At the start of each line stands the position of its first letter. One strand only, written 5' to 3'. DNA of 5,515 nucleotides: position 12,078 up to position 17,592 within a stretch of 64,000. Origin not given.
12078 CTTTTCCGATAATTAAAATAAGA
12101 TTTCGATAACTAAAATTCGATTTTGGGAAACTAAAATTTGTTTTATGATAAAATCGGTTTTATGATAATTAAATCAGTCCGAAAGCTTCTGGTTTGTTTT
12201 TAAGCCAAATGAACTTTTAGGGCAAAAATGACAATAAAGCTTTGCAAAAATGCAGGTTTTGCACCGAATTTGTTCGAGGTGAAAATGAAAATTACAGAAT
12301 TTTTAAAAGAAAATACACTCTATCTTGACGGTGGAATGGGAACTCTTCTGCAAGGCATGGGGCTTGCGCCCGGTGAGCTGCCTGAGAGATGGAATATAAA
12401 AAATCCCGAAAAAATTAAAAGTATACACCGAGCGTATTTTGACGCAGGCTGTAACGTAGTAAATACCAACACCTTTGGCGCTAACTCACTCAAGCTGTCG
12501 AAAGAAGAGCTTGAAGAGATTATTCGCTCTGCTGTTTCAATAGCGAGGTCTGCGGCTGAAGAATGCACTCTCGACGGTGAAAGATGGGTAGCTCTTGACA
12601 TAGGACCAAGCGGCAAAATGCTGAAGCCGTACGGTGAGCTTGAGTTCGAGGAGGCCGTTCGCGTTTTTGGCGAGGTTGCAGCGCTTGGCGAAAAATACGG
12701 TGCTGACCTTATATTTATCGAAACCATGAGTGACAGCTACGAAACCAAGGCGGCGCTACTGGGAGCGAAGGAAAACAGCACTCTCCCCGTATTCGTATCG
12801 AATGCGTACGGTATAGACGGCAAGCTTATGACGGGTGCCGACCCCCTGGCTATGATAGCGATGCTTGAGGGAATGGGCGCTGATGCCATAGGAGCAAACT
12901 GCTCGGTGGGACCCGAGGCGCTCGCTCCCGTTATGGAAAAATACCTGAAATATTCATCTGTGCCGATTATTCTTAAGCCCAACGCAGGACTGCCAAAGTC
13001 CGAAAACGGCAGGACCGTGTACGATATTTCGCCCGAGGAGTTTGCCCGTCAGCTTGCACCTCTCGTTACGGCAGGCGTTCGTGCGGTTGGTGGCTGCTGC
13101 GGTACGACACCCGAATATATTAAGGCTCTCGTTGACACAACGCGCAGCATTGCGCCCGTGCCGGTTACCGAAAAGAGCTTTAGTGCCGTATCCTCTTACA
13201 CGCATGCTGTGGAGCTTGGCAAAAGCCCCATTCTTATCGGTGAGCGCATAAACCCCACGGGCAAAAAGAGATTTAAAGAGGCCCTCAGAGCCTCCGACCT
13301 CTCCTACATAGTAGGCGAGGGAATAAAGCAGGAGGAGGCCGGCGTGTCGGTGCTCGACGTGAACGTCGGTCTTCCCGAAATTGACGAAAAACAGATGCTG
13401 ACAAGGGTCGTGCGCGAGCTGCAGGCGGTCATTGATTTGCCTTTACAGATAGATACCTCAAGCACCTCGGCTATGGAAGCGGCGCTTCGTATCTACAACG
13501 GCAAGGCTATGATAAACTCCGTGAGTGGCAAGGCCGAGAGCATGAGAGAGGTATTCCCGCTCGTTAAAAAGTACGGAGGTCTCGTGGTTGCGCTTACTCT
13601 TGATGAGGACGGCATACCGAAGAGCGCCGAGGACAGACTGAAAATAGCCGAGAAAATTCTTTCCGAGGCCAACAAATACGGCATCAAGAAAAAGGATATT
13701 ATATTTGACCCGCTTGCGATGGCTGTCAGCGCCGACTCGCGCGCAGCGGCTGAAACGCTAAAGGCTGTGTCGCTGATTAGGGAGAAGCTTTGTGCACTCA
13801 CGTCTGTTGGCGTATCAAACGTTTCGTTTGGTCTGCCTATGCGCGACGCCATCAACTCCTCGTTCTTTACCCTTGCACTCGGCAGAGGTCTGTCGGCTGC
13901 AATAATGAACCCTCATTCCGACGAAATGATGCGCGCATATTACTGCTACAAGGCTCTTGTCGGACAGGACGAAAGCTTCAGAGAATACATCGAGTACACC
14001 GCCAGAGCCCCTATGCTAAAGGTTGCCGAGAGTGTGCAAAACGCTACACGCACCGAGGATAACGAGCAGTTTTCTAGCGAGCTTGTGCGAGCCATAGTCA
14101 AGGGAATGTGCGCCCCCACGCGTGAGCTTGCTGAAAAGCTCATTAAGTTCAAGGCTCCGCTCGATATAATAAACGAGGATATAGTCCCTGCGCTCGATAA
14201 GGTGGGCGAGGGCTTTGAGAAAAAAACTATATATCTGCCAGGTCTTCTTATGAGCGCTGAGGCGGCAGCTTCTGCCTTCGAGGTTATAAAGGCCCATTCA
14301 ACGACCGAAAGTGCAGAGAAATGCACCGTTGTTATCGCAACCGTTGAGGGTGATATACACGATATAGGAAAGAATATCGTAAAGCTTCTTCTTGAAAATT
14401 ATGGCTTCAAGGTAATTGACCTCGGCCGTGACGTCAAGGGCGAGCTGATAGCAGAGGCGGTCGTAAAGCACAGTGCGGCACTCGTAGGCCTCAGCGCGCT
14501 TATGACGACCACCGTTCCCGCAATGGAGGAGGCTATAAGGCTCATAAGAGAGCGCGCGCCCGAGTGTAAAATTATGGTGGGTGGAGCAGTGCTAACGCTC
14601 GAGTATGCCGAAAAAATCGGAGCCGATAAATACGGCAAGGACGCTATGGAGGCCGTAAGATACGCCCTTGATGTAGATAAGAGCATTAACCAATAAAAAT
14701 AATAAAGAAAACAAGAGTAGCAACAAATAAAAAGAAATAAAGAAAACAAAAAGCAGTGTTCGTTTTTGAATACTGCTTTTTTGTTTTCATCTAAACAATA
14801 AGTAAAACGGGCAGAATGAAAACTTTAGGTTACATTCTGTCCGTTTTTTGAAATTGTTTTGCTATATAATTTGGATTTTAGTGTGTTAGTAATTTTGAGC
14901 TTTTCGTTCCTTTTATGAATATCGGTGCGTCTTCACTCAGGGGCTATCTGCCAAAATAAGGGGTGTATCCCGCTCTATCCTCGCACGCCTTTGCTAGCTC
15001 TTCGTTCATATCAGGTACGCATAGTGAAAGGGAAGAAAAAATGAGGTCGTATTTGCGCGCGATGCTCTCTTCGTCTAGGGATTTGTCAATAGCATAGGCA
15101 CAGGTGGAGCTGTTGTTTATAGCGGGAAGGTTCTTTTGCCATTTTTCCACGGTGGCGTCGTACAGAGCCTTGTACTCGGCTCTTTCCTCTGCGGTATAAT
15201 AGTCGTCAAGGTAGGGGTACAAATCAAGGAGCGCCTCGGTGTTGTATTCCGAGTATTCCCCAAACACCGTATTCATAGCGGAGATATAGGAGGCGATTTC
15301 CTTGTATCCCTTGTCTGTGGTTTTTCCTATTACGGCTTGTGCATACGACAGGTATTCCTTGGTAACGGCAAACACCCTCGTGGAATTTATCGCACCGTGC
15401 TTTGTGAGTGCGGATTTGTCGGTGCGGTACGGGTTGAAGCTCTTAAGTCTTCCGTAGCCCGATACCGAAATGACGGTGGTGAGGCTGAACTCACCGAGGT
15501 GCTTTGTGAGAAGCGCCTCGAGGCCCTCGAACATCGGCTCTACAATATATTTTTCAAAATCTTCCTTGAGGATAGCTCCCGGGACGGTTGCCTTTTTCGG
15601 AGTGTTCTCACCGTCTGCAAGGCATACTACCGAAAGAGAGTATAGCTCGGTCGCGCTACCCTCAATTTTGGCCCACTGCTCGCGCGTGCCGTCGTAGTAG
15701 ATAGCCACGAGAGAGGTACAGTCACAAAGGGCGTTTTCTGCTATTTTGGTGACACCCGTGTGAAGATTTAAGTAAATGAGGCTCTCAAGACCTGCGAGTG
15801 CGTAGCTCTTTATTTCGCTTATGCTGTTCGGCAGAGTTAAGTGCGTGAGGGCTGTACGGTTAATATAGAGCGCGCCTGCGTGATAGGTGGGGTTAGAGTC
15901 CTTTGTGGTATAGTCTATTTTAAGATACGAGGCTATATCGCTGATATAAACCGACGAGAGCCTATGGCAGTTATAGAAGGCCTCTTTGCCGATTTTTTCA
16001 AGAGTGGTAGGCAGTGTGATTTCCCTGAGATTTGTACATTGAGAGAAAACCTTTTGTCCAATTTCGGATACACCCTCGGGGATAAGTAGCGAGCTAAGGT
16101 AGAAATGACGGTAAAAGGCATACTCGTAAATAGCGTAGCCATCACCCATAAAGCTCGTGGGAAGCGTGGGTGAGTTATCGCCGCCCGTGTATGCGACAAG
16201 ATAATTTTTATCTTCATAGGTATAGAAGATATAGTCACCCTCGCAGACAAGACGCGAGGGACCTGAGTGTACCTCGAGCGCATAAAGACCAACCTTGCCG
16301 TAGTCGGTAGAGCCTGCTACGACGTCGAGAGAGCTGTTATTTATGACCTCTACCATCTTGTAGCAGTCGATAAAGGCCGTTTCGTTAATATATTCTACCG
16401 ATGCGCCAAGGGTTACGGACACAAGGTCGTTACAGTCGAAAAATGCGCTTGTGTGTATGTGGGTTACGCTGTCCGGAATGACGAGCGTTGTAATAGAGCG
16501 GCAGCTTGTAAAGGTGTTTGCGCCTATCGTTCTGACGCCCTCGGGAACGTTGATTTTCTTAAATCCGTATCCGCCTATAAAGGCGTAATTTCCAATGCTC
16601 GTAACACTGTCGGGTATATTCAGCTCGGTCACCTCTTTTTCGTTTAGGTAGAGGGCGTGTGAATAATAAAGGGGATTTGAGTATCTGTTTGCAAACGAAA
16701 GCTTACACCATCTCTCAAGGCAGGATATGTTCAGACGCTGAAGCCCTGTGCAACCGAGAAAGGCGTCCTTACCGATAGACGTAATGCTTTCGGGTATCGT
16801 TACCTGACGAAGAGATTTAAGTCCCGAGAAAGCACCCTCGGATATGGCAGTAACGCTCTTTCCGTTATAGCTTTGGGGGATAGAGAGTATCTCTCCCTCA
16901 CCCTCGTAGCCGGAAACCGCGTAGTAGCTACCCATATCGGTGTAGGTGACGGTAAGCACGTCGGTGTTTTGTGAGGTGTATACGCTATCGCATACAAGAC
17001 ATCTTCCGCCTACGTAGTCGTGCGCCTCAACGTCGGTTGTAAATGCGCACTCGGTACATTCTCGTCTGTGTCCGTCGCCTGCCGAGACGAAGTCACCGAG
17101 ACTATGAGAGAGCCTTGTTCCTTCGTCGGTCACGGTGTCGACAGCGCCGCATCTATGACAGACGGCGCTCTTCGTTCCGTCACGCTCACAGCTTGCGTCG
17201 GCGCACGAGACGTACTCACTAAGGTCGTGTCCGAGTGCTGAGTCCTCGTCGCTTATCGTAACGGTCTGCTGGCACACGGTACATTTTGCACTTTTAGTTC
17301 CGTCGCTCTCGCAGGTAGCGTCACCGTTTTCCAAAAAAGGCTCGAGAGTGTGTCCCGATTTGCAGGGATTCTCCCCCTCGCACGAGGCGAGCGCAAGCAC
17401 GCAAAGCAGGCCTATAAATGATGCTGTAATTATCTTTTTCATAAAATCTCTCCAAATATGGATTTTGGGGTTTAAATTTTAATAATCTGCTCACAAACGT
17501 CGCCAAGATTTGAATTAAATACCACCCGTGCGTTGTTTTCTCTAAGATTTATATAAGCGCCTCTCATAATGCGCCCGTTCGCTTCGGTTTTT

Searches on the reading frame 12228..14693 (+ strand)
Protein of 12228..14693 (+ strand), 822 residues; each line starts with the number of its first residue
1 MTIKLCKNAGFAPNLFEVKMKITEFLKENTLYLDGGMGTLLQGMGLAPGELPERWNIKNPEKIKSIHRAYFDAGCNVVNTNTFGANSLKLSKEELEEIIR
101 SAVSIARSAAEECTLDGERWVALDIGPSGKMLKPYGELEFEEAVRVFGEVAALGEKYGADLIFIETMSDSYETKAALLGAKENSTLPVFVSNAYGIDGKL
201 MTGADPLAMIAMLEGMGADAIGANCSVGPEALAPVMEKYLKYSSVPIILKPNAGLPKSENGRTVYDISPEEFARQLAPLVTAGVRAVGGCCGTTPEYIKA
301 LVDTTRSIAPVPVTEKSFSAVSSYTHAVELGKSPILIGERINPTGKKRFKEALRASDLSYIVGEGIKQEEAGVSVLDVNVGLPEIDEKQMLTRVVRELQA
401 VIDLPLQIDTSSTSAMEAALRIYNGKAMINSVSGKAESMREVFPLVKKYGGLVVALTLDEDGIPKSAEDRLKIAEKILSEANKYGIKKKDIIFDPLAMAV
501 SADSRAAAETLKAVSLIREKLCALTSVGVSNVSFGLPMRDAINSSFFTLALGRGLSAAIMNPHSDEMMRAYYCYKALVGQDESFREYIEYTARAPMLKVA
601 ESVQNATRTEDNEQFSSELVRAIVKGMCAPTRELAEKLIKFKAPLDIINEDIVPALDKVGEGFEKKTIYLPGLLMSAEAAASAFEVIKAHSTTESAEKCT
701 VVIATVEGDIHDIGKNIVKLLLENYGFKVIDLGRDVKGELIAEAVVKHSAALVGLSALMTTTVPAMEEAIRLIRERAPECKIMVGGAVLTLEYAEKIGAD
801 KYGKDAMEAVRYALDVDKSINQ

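Call 68: search_protein_families(library=pfam, proteins=[window:12228-14693:+], max_evalue=0.00001)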
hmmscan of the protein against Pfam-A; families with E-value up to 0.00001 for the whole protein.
window:12228-14693:+ (822 aa): 4 families
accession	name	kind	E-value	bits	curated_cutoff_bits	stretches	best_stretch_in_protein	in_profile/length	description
PF02574.22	S-methyl_trans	-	1.6e-67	228.8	22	1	33-303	3-281/283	Homocysteine S-methyltransferase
PF02310.24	B12-binding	-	5.4e-28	97.7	32.1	1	700-810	2-120/121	B12 binding domain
PF00809.28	Pterin_bind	-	5.6e-28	98.7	25.5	1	338-560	1-243/244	Pterin binding enzyme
PF02607.22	B12-binding_2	-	5.3e-14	52.6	23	1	618-688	4-74/74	B12 binding domain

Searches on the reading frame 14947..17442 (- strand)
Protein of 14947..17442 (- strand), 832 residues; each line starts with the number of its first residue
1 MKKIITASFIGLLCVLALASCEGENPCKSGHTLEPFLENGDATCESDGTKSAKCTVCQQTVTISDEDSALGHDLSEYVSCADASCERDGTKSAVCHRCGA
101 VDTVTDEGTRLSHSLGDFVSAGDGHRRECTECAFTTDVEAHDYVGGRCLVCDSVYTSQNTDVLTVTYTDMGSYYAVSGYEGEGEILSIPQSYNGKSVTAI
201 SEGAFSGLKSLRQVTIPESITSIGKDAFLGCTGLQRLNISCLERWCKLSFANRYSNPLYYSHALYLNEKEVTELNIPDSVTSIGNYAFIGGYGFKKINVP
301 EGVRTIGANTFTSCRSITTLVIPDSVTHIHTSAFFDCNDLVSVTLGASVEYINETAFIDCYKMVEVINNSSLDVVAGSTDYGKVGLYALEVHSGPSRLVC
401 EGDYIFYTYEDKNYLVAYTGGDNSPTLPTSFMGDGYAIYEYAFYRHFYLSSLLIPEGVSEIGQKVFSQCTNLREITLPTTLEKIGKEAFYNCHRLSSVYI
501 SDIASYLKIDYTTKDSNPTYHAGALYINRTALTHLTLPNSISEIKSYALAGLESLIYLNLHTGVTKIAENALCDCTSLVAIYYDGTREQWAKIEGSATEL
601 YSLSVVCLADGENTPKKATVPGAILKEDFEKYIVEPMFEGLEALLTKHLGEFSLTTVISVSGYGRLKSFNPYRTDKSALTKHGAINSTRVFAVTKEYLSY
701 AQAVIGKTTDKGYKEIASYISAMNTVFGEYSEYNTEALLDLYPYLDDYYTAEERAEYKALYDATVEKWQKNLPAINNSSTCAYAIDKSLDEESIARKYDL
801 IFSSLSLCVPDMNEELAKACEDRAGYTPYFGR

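Call 68: search_protein_families(library=pfam, proteins=[window:14947-17442:-], max_evalue=0.00001)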
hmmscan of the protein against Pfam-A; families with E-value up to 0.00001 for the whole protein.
window:14947-17442:- (832 aa): 2 families
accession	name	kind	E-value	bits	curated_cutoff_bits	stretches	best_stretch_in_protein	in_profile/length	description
PF13306.12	LRR_5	-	7.4e-61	204.1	27.7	4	267-373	10-113/127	BspA type Leucine rich repeat region (6 copies)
PF13855.12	LRR_8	-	2.1e-13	50.2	27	0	539-582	11-55/61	Leucine rich repeat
